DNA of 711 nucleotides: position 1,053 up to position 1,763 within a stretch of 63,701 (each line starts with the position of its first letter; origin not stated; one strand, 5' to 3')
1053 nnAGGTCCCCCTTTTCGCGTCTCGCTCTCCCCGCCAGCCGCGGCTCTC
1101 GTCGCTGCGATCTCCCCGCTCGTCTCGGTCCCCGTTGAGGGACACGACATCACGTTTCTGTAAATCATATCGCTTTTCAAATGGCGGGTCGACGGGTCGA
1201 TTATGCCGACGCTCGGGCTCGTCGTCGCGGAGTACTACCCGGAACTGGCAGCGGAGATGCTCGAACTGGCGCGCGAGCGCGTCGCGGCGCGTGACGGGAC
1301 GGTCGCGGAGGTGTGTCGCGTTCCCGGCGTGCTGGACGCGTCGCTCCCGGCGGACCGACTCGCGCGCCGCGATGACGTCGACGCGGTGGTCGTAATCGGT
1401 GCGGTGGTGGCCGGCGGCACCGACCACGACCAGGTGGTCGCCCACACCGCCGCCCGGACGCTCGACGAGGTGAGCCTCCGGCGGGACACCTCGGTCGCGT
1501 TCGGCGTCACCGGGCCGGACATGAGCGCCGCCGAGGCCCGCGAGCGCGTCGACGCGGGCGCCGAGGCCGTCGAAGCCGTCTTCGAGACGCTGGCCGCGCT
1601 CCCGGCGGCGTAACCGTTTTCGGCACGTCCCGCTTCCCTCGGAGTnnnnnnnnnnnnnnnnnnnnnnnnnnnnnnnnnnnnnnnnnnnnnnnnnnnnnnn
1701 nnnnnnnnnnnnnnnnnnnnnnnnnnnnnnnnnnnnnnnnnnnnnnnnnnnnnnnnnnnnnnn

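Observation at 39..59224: Two unrelated MITE families both make T-N-A duplications, and six of nine copies sit exactly on the TGA stop codon of a gene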

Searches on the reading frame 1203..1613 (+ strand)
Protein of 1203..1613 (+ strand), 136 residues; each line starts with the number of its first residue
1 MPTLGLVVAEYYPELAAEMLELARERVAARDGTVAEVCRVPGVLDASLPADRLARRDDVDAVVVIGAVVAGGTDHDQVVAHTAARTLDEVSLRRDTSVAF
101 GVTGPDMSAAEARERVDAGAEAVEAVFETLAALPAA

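Call 67: find_encoding_contigs(protein=window:1203-1613:+, flank=6000, max_places=4)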
Protein window:1203-1613:+ (136 aa): 2 contigs read that carry it; 1 place shown.
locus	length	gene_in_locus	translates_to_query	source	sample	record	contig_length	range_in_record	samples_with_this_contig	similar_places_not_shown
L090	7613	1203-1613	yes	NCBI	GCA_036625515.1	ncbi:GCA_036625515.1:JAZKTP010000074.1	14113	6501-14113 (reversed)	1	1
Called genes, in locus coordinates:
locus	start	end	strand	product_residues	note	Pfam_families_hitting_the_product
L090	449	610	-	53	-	PF03911:Sec61_beta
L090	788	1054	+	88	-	PF00085:Thioredoxin, PF13098:Thioredoxin_2, PF13905:Thioredoxin_8 (faint), PF14595:Thioredoxin_9 (weak)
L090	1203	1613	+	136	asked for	PF00885:DMRL_synthase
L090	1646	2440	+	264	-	PF00561:Abhydrolase_1, PF12146:Hydrolase_4, PF12697:Abhydrolase_6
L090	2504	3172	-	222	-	PF03807:F420_oxidored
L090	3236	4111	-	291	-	PF00702:Hydrolase, PF13419:HAD_2 (weak), PF13242:Hydrolase_like (weak)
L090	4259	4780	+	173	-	PF07998:Peptidase_M54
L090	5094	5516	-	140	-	PF00582:Usp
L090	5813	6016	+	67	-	-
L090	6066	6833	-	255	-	PF02811:PHP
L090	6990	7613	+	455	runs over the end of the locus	PF00202:Aminotran_3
